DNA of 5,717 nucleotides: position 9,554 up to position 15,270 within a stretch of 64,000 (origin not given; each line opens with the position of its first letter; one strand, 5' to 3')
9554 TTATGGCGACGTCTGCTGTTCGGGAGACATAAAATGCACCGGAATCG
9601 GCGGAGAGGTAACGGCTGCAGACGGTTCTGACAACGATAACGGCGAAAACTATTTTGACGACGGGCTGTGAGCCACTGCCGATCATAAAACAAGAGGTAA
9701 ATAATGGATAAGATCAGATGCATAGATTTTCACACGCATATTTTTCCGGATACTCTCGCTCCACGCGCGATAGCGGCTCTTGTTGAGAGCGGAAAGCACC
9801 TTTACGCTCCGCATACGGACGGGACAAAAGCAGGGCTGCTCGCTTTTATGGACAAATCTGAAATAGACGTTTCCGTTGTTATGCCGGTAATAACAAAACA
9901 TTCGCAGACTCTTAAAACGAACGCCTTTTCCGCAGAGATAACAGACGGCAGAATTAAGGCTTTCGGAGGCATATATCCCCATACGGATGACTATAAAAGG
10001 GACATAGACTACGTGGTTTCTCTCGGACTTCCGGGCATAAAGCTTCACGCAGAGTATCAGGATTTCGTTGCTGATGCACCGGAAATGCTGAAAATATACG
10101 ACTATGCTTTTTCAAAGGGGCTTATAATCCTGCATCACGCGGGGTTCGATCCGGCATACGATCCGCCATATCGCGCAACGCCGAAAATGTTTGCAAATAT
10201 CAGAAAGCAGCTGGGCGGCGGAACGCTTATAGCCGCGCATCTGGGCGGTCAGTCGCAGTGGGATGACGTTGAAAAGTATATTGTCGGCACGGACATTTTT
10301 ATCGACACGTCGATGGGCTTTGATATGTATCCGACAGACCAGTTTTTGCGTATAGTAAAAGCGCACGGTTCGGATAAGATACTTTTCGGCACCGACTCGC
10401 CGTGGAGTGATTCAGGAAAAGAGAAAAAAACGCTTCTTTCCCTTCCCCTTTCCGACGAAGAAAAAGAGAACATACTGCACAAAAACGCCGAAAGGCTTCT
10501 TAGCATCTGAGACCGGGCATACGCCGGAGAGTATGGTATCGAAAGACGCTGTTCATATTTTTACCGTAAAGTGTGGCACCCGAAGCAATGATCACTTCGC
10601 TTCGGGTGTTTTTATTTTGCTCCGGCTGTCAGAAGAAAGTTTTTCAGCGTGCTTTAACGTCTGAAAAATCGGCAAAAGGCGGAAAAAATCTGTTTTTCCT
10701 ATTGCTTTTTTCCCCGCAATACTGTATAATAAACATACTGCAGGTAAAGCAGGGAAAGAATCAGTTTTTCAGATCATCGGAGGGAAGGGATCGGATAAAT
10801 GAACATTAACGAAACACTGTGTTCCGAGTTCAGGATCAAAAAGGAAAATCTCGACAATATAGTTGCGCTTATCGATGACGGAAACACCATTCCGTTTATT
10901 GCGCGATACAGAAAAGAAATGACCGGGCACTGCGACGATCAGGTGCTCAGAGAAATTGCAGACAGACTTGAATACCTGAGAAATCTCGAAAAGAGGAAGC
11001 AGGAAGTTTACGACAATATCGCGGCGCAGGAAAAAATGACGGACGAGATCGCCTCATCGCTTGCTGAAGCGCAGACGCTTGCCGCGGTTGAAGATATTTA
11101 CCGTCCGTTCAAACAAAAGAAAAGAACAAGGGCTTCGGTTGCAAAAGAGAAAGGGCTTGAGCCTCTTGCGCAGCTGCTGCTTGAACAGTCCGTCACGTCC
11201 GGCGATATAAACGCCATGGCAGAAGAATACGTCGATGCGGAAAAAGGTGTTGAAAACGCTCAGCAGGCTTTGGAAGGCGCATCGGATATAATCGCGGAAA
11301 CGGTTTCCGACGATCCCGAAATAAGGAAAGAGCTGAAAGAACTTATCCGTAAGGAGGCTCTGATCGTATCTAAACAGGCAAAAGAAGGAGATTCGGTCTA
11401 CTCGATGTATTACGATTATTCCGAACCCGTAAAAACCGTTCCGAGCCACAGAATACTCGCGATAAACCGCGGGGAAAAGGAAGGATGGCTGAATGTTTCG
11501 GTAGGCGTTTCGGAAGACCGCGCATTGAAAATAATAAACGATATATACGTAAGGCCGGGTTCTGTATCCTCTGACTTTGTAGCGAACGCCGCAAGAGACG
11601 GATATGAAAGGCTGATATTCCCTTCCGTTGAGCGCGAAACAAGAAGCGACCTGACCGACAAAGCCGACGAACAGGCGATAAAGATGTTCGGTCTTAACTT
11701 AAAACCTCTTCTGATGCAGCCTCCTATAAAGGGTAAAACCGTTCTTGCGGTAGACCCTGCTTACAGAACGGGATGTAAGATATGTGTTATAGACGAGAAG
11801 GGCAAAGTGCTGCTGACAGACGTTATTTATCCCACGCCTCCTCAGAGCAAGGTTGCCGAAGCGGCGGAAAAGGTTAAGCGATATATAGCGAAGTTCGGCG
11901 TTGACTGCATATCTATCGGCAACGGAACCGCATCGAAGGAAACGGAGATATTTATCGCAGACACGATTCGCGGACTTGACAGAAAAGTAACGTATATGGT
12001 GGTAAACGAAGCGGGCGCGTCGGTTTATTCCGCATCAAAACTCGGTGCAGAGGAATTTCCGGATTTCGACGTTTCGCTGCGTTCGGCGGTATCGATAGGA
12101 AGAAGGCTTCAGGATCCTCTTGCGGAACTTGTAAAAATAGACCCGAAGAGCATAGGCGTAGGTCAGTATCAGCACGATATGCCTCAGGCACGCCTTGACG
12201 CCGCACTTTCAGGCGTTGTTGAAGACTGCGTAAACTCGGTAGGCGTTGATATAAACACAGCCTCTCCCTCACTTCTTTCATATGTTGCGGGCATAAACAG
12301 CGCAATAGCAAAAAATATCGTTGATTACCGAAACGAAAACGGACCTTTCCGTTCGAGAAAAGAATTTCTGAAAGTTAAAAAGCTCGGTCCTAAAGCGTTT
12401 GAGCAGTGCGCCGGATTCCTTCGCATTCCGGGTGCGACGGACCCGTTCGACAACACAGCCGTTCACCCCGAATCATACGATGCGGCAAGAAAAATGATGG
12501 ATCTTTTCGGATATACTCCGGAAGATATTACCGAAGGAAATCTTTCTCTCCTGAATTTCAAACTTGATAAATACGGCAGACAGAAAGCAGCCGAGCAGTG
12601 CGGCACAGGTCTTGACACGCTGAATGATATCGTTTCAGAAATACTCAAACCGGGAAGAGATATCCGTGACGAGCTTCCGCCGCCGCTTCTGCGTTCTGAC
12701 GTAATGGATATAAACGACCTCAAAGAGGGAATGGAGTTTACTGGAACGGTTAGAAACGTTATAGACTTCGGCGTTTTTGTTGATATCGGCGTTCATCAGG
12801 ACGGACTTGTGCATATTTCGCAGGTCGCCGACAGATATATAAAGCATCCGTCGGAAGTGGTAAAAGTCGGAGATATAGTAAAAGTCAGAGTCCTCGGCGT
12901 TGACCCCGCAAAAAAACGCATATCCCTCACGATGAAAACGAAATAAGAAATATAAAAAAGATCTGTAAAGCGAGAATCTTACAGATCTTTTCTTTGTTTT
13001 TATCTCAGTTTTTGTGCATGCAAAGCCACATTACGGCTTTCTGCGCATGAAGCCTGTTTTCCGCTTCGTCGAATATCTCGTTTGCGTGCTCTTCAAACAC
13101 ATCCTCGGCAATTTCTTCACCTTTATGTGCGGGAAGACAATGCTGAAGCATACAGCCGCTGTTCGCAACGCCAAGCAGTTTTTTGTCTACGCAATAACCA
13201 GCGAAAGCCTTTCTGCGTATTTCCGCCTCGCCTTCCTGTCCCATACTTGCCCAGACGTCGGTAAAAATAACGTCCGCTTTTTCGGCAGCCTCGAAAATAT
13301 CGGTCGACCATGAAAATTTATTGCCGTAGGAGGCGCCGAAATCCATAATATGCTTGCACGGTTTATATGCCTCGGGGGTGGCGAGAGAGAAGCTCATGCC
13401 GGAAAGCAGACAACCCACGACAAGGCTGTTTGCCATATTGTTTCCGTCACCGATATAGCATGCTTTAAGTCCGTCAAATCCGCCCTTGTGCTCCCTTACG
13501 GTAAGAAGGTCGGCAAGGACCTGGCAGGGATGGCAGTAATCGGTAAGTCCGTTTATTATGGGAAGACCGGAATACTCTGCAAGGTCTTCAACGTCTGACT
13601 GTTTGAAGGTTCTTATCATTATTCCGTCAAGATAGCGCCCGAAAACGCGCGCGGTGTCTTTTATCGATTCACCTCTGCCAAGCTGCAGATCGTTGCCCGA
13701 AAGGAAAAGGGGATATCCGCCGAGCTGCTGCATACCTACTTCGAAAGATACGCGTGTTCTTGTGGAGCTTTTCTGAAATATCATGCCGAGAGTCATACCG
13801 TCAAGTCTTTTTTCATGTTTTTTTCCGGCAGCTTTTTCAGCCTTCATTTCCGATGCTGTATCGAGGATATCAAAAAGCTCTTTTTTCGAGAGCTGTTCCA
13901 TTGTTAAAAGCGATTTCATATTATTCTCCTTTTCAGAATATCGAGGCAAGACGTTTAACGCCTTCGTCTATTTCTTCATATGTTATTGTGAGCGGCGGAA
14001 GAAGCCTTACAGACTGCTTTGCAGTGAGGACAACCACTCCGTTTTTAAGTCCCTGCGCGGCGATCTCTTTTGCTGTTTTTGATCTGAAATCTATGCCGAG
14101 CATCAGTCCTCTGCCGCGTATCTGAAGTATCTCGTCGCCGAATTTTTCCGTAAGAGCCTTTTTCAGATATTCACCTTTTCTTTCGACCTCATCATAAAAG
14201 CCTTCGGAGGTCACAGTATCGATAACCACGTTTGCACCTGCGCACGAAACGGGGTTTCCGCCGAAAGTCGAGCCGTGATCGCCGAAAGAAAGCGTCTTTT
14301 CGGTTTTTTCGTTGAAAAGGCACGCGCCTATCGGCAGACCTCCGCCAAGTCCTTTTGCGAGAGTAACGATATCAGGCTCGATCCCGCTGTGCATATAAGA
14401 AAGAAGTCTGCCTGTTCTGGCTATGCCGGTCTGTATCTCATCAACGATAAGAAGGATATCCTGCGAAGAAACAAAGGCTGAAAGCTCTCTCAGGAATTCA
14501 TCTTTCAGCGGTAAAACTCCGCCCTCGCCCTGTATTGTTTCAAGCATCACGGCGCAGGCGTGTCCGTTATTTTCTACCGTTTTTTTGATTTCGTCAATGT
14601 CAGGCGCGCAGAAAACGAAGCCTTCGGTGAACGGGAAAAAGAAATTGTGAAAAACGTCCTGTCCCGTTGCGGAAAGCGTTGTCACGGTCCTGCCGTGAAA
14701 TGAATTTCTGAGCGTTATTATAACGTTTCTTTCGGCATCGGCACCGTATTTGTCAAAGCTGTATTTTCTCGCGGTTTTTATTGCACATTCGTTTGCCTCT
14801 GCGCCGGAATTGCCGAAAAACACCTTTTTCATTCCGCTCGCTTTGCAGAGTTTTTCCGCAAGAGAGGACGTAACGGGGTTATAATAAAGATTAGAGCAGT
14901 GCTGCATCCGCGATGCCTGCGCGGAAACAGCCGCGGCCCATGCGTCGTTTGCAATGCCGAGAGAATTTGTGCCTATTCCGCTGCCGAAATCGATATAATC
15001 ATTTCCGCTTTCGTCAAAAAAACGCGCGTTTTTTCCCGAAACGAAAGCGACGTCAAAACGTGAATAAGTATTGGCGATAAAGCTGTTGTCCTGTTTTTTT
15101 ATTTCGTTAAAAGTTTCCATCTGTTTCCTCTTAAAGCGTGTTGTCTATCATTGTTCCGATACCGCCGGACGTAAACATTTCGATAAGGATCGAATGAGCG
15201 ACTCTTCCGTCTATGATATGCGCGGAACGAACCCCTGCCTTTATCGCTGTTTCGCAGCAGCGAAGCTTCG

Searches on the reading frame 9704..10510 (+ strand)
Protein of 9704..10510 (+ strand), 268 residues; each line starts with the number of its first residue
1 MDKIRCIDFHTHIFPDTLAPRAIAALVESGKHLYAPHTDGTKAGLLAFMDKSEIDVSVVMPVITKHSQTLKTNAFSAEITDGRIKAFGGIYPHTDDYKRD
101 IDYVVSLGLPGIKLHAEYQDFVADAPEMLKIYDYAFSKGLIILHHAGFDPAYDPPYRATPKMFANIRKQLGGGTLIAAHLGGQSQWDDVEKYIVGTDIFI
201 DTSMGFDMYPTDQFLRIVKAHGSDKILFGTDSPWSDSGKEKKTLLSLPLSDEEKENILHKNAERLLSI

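Call 12: search_protein_families(library=pfam, proteins=[window:9704-10510:+], max_evalue=0.0001)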
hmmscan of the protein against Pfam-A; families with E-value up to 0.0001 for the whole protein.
window:9704-10510:+ (268 aa): 1 family
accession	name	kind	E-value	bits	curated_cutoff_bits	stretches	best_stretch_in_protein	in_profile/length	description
PF04909.20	Amidohydro_2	-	8.3e-17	62.3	26.4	1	7-266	1-287/289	Amidohydrolase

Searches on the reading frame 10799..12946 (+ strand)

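Call 12: search_protein_families(library=pfam, proteins=[window:10799-12946:+], max_evalue=0.0001)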
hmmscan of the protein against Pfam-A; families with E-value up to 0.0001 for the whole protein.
window:10799-12946:+ (715 aa): 10 families
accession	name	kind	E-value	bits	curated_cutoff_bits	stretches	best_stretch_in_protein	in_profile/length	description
PF16921.10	Tex_YqgF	-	1.4e-53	181.1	27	1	313-438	1-126/126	Tex protein YqgF-like domain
PF12836.13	HHH_3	-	8.7e-32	109.5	27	1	478-542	1-65/65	Helix-hairpin-helix motif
PF22706.1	Tex_central_region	-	4.5e-31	108.7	27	1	138-297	7-178/178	Tex central region-like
PF09371.15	Tex_N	-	2.8e-28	97.9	32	1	1-74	1-74/75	Tex-like protein N-terminal domain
PF00575.29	S1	-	5.8e-20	71.9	22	1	641-713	2-74/74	S1 RNA binding domain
PF17674.7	HHH_9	-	1.6e-16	61.3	23.1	1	548-623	1-70/70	HHH domain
PF23459.1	S1_RRP5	-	1.2e-10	42.2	27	1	641-710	1-70/72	RRP5 S1 domain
PF14635.12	HHH_7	-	1.8e-09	38.3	27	1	451-544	5-104/104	Helix-hairpin-helix motif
PF14639.11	YqgF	-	1.5e-06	28.5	35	1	331-445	26-147/150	Holliday-junction resolvase-like of SPT6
PF24685.1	OB_RRP5_4th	-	4.3e-06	27.1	31.5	0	658-702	25-72/92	RRP5 OB-fold domain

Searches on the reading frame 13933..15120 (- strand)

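Call 13: search_protein_families(library=pfam, proteins=[window:13933-15120:-], max_evalue=0.0001)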
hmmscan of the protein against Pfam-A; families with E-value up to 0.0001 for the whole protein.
window:13933-15120:- (395 aa): 1 family
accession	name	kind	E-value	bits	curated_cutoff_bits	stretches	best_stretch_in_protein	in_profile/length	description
PF00202.27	Aminotran_3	-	8e-101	338.1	30.5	1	16-394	3-402/403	Aminotransferase class-III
